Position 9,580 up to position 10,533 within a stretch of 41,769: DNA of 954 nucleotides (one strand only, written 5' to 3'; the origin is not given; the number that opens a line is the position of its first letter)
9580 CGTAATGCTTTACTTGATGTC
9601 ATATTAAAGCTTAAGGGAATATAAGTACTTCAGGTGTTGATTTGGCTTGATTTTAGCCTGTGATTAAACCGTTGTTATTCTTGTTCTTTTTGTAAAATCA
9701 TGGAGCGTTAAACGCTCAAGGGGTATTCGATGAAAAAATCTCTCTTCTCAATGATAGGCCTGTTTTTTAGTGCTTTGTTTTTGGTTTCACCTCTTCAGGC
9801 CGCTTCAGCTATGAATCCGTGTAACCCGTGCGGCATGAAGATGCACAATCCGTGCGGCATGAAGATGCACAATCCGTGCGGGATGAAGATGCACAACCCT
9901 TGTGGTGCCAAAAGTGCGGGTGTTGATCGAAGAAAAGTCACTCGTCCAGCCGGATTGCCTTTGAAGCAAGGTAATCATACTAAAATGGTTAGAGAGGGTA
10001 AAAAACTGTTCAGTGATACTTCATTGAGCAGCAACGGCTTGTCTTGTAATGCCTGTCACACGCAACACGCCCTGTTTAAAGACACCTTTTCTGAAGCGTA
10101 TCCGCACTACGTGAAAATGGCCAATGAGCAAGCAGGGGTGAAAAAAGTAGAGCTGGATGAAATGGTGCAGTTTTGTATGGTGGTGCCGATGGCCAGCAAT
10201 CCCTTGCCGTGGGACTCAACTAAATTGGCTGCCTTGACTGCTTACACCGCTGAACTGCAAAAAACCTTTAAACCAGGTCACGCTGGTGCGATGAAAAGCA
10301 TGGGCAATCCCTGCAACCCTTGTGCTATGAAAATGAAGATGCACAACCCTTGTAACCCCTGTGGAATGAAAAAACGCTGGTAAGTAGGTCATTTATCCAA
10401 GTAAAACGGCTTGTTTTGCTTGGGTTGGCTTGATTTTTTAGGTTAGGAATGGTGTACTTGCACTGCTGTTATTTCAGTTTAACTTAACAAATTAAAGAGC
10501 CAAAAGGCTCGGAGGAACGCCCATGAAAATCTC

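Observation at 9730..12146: Three-gene secreted cluster coupling NPCNPC-repeat Cys/Met/His proteins to c-type cytochromes: candidate undescribed periplasmic metal/redox system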

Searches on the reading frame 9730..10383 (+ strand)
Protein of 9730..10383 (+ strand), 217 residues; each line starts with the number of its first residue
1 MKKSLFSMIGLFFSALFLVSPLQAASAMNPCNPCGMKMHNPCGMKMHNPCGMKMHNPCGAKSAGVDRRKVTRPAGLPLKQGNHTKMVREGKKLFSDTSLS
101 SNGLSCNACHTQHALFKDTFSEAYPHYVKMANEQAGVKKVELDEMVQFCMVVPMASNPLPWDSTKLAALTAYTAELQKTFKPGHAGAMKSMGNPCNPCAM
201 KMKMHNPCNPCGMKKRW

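Call 3: search_protein_families(library=pfam, proteins=[window:9730-10383:+], max_evalue=1)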
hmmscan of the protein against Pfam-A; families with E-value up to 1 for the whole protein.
window:9730-10383:+ (217 aa): 4 families
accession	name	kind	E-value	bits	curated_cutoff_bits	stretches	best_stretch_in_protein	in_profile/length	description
PF21342.2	SoxA-TsdA_cyt-c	-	1.7e-07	31.5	27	1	90-175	2-81/88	SoxA/TsdA, cytochrome c domain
PF03150.19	CCP_MauG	-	7.8e-06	27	25.6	1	87-119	4-37/149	Di-haem cytochrome c peroxidase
PF02389.20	Cornifin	-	0.00025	21.7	34.8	1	32-86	39-93/135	Cornifin (SPRR) family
PF00130.28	C1_1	-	0.35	11.2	26.5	1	30-52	30-52/53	Phorbol esters/diacylglycerol binding domain (C1 domain)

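Call 4: search_protein_families(library=ncbifam, proteins=[window:9730-10383:+], max_evalue=1)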
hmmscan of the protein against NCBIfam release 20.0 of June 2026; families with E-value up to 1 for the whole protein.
window:9730-10383:+ (217 aa): 2 families
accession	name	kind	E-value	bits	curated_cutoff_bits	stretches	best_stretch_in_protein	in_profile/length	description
TIGR04484.1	thiosulf_SoxA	equivalog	8.9e-09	35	110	2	86-175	5-88/212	sulfur oxidation c-type cytochrome SoxA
TIGR04039.1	MXAN_0977_Heme2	hypoth_equivalog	0.00023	20.3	362.85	1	85-122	10-48/336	MbnH family di-heme enzyme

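Call 7: find_homologous_proteins(query=window:9730-10383:+)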
Query window:9730-10383:+ (217 aa): 856 proteins with E <= 0.001 among 1363 candidates; the best 120 are listed.
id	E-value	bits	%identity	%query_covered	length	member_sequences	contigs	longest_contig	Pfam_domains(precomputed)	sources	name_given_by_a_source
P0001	1.6e-128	445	100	88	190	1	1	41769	PF21342.3,PF03150.20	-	-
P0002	4.3e-91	322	84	80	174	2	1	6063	PF21342.3,PF03150.20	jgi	-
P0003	3.7e-90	319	79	87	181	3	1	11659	PF21342.3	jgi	-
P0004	6.1e-69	250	51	84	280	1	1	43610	PF02389.21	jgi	jgi:hypothetical protein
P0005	7.4e-67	243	52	87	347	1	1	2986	PF21342.3,PF02389.21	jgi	-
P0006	9.6e-66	240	44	96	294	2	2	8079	PF02389.21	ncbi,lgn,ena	-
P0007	3.0e-65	238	50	87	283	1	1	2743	PF02389.21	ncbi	-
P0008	7.3e-64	233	50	87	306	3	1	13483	PF02389.21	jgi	-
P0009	3.4e-62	228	48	99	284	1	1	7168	PF21342.3,PF03150.20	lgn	-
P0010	1.3e-61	226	49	86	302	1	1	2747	PF02389.21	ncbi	-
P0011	1.1e-59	220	47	88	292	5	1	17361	PF21342.3,PF02389.21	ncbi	ncbi:MAG: hypothetical protein E2O73_03760, partial [Deltaproteobacteria bacterium]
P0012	2.3e-59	219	51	86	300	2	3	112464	PF21342.3,PF03150.20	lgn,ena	-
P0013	9.6e-59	217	54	86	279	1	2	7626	PF21342.3,PF03150.20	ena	-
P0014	3.1e-58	215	59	93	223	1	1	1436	PF21342.3,PF03150.20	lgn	-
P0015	6.8e-58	214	50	85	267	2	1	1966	PF02389.21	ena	-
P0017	1.3e-57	213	43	86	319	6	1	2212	PF21342.3,PF02389.21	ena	-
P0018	4.1e-57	211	60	76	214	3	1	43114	PF21342.3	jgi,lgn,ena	-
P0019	8.9e-57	210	54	87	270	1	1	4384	PF21342.3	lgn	-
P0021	1.2e-55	207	50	100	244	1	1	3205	PF21342.3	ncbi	-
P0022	1.3e-54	203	45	88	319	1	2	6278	PF21342.3,PF02389.21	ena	-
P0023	1.3e-54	203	51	98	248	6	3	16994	PF21342.3,PF03150.20,PF02389.21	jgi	jgi:hypothetical protein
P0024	1.5e-54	203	54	86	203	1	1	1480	PF21342.3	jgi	jgi:cytochrome c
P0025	1.8e-54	203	58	73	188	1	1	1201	PF21342.3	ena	-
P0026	4.0e-54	202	49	88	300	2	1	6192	PF21342.3,PF02389.21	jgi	-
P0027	8.8e-54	200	51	97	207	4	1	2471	PF21342.3,PF03150.20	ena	-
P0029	2.5e-53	199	52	99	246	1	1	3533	PF21342.3,PF03150.20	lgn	-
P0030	5.6e-53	198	46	88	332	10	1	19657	PF21342.3,PF03150.20,PF02389.21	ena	-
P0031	1.1e-52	197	53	90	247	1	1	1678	PF21342.3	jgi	jgi:cytochrome c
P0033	2.0e-52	196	47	87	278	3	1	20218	PF21342.3,PF03150.20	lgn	-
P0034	2.2e-52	196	52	86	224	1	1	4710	PF21342.3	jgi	-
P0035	2.4e-52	196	54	93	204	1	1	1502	PF21342.3,PF03150.20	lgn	-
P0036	2.6e-52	196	53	88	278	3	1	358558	PF21342.3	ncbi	-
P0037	2.8e-52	196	56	76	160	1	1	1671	PF21342.3,PF03150.20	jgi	jgi:cytochrome c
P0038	2.9e-52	196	49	96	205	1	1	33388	PF21342.3,PF03150.20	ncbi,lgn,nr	ncbi:MAG: cytochrome C peroxidase [Betaproteobacteria bacterium]|nr:cytochrome C peroxidase [Betapro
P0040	7.6e-52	194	50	93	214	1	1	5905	PF21342.3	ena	-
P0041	8.5e-52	194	50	86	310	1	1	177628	PF21342.3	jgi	-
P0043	1.0e-51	194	51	95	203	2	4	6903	PF21342.3,PF03150.20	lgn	-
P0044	1.3e-51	193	49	96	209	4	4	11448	PF21342.3,PF03150.20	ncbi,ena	-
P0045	1.3e-51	193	48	89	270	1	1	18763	PF21342.3,PF02389.21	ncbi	ncbi:MAG: hypothetical protein ACE5FG_14385, partial [Myxococcota bacterium]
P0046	1.5e-51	193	50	97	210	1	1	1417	PF21342.3,PF02389.21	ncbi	-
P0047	1.6e-51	193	58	75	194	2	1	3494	PF21342.3,PF03150.20,PF02389.21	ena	-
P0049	1.8e-51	193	50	92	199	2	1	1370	PF21342.3,PF03150.20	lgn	-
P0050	2.2e-51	193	55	88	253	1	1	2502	PF21342.3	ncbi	-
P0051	2.2e-51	193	50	98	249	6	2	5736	PF21342.3,PF03150.20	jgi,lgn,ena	-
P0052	3.3e-51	192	52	84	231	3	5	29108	PF21342.3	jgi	jgi:hypothetical protein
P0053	4.2e-51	192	43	88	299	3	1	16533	PF21342.3,PF02389.21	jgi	jgi:hypothetical protein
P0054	4.9e-51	192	48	86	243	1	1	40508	PF21342.3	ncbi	-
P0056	9.0e-51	191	45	88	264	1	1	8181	PF21342.3,PF02389.21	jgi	jgi:hypothetical protein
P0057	1.1e-50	190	47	100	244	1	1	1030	PF21342.3,PF03150.20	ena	-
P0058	1.3e-50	190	50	98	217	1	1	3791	PF21342.3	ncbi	-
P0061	2.6e-50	189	48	82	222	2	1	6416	PF21342.3,PF03150.20,PF02389.21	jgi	jgi:cytochrome c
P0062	3.2e-50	189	48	96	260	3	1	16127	PF21342.3,PF03150.20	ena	-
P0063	3.6e-50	189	47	88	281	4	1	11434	PF21342.3,PF02389.21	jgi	jgi:hypothetical protein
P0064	4.1e-50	188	56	81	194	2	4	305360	PF21342.3,PF03150.20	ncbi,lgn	-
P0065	4.4e-50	188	51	90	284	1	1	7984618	PF21342.3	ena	-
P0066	4.5e-50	188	52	96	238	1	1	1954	PF21342.3,PF03150.20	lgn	-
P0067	5.1e-50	188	50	93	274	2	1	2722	PF21342.3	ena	-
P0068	5.5e-50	188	46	90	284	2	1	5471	PF21342.3,PF03150.20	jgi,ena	-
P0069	5.7e-50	188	54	81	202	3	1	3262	PF21342.3,PF03150.20,PF02389.21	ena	-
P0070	6.4e-50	188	49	99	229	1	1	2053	PF21342.3,PF03150.20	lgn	-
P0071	9.4e-50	187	50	94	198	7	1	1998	PF21342.3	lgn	-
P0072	9.9e-50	187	54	87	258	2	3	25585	PF21342.3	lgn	-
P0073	1.1e-49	187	49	94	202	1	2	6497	PF21342.3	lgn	-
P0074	1.1e-49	187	44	91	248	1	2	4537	PF21342.3,PF02389.21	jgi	jgi:cytochrome c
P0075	1.3e-49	187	53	89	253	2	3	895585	PF21342.3,PF03150.20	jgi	-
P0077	1.6e-49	187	47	88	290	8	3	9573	PF21342.3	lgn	-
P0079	2.6e-49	186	55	78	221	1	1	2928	PF21342.3,PF03150.20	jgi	jgi:cytochrome c peroxidase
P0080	3.0e-49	186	47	87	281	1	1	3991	PF21342.3,PF03150.20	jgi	jgi:hypothetical protein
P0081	3.4e-49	185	48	94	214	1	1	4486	PF21342.3,PF03150.20,PF02389.21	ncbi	-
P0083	5.2e-49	185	49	95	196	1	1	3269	PF21342.3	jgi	-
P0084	5.9e-49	185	58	65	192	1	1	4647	PF21342.3,PF03150.20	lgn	-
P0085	6.4e-49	185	60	68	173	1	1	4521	PF21342.3,PF03150.20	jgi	jgi:cytochrome c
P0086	7.1e-49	184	50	86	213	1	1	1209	PF21342.3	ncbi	-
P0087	7.2e-49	184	54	77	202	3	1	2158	PF21342.3,PF03150.20,PF02389.21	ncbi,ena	ncbi:MAG: cytochrome C peroxidase [Pseudomonadota bacterium]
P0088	1.0e-48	184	49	82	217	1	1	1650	PF21342.3,PF03150.20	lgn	-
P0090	1.4e-48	184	50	91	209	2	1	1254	PF21342.3,PF03150.20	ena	-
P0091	1.6e-48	183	58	71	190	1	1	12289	PF21342.3,PF03150.20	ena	-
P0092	2.0e-48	183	55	77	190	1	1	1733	PF21342.3,PF03150.20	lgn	-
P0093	2.4e-48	183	52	86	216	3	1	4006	PF21342.3,PF03150.20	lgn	-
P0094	2.6e-48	183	54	80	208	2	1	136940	PF21342.3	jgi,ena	-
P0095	2.9e-48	182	50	87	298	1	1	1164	PF21342.3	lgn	-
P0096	3.3e-48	182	52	83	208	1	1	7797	PF21342.3,PF03150.20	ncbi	-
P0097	4.2e-48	182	48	98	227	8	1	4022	PF21342.3,PF03150.20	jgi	-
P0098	4.7e-48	182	45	87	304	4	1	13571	PF21342.3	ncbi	-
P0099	4.8e-48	182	49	83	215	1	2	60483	PF21342.3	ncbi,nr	ncbi:MAG: cytochrome C peroxidase [Magnetococcales bacterium]|nr:cytochrome C peroxidase [Magnetococ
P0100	5.3e-48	182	50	90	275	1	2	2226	PF21342.3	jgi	jgi:hypothetical protein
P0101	5.9e-48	181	48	97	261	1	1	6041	PF21342.3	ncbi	-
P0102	6.5e-48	181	53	83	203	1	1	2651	PF21342.3,PF02389.21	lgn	-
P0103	6.9e-48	181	46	76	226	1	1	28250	PF21342.3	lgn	-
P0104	7.0e-48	181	57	74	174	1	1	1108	PF21342.3,PF03150.20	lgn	-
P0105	7.2e-48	181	54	81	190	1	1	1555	PF21342.3,PF03150.20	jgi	jgi:cytochrome c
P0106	7.8e-48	181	48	86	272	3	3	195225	PF21342.3,PF03150.20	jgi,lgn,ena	-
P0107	8.4e-48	181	49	95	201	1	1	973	PF21342.3,PF03150.20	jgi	jgi:cytochrome c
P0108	9.4e-48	181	51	86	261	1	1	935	PF21342.3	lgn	-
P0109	1.4e-47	180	43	99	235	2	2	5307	PF21342.3,PF02389.21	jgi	-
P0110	1.5e-47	180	61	60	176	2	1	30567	PF21342.3,PF03150.20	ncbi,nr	ncbi:MAG TPA: hypothetical protein ENI80_12355 [Acidiferrobacteraceae bacterium]|nr:hypothetical pro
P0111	1.6e-47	180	50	84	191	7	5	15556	PF21342.3,PF02389.21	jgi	jgi:cytochrome c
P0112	1.6e-47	180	56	75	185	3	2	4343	PF21342.3,PF03150.20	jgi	jgi:cytochrome c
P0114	2.0e-47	180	58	68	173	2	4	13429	PF21342.3,PF03150.20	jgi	jgi:cytochrome c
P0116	2.2e-47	180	50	88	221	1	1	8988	PF21342.3,PF03150.20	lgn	-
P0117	2.4e-47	179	58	58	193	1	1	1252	PF21342.3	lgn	-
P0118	3.0e-47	179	47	84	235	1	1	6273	PF21342.3,PF02389.21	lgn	-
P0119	3.7e-47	179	50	81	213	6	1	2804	PF21342.3,PF03150.20,PF02389.21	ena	-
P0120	3.8e-47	179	48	87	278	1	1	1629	PF21342.3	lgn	-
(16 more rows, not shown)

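Call 11: search_solved_structures(query=window:9730-10380:+, max_evalue=1, show_alignments=3)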
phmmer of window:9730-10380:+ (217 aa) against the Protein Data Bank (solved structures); distinct sequences matched with E-value up to 1: 3.
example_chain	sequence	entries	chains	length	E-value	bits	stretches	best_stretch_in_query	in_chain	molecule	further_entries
6e1c_A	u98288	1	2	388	0.012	18.5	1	68-118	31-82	Di-heme enzyme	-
1eb7_A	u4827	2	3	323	0.17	14.8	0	74-112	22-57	CYTOCHROME C551 PEROXIDASE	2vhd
2enz_A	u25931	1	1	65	0.64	12.9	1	30-52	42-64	Protein kinase C theta type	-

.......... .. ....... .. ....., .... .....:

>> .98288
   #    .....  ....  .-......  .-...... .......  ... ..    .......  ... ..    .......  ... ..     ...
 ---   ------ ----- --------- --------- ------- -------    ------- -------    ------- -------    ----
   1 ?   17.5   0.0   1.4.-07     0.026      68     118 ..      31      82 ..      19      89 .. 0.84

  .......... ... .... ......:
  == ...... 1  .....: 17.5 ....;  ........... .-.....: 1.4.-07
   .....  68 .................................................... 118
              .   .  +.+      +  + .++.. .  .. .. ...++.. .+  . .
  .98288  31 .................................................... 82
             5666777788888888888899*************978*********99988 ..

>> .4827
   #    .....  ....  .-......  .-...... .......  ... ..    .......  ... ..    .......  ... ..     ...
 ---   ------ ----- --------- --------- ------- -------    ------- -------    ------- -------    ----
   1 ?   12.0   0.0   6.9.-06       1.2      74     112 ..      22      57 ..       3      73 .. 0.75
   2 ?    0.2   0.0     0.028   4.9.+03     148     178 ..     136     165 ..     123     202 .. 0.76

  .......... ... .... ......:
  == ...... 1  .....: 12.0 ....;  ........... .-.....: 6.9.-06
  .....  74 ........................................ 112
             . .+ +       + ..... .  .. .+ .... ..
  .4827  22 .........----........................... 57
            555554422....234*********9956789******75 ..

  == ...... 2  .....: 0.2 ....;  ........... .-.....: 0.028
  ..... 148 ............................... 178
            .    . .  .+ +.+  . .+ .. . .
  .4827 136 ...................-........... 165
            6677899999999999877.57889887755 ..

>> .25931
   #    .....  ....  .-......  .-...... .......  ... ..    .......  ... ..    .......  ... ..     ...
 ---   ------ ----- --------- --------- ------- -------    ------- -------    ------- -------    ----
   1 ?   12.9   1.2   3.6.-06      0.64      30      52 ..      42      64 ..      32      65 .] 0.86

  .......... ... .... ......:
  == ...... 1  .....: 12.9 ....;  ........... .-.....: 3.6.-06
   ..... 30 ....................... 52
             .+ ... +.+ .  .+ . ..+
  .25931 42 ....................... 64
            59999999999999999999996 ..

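Call 12: search_solved_structures(query=A1, max_evalue=1, show_alignments=5)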
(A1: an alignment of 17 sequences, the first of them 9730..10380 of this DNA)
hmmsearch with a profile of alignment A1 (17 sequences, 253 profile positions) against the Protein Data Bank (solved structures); distinct sequences matched with E-value up to 1: 30.
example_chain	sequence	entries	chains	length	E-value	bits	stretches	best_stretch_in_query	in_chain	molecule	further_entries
1h31_A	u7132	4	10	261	0.00028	23.6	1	112-205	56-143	DIHEME CYTOCHROME C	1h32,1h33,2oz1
6e1c_A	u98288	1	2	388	0.0012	21.6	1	111-145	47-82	Di-heme enzyme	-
6qkn_A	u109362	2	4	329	0.0028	20.3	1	111-141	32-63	Cytochrome-c peroxidase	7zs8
6fu3_A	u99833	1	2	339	0.003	20.3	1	111-141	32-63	Protein CcpR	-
6v59_A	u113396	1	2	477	0.0041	19.8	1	112-148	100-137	Di-haem cytochrome c peroxidase family protein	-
6nx0_A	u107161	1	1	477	0.0041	19.8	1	112-148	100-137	Di-haem cytochrome c peroxidase family protein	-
1iqc_A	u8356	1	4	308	0.008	18.9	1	109-139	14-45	di-heme peroxidase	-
1eb7_A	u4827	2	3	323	0.018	17.7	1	113-138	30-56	CYTOCHROME C551 PEROXIDASE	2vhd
2c1d_A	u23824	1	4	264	0.027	17.1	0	114-143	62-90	SOXA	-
3o5c_A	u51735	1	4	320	0.028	17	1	112-138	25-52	Cytochrome c551 peroxidase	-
4o1q_A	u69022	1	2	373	0.036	16.7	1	112-144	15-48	Methylamine utilization protein MauG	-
3sle_A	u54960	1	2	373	0.038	16.6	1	112-144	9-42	Methylamine utilization protein MauG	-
3rlm_A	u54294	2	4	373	0.038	16.6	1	112-144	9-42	Methylamine utilization protein MauG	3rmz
3sjl_A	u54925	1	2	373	0.038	16.6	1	112-144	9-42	Methylamine utilization protein mauG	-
4l1q_A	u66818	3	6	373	0.039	16.6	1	112-144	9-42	Methylamine utilization protein MauG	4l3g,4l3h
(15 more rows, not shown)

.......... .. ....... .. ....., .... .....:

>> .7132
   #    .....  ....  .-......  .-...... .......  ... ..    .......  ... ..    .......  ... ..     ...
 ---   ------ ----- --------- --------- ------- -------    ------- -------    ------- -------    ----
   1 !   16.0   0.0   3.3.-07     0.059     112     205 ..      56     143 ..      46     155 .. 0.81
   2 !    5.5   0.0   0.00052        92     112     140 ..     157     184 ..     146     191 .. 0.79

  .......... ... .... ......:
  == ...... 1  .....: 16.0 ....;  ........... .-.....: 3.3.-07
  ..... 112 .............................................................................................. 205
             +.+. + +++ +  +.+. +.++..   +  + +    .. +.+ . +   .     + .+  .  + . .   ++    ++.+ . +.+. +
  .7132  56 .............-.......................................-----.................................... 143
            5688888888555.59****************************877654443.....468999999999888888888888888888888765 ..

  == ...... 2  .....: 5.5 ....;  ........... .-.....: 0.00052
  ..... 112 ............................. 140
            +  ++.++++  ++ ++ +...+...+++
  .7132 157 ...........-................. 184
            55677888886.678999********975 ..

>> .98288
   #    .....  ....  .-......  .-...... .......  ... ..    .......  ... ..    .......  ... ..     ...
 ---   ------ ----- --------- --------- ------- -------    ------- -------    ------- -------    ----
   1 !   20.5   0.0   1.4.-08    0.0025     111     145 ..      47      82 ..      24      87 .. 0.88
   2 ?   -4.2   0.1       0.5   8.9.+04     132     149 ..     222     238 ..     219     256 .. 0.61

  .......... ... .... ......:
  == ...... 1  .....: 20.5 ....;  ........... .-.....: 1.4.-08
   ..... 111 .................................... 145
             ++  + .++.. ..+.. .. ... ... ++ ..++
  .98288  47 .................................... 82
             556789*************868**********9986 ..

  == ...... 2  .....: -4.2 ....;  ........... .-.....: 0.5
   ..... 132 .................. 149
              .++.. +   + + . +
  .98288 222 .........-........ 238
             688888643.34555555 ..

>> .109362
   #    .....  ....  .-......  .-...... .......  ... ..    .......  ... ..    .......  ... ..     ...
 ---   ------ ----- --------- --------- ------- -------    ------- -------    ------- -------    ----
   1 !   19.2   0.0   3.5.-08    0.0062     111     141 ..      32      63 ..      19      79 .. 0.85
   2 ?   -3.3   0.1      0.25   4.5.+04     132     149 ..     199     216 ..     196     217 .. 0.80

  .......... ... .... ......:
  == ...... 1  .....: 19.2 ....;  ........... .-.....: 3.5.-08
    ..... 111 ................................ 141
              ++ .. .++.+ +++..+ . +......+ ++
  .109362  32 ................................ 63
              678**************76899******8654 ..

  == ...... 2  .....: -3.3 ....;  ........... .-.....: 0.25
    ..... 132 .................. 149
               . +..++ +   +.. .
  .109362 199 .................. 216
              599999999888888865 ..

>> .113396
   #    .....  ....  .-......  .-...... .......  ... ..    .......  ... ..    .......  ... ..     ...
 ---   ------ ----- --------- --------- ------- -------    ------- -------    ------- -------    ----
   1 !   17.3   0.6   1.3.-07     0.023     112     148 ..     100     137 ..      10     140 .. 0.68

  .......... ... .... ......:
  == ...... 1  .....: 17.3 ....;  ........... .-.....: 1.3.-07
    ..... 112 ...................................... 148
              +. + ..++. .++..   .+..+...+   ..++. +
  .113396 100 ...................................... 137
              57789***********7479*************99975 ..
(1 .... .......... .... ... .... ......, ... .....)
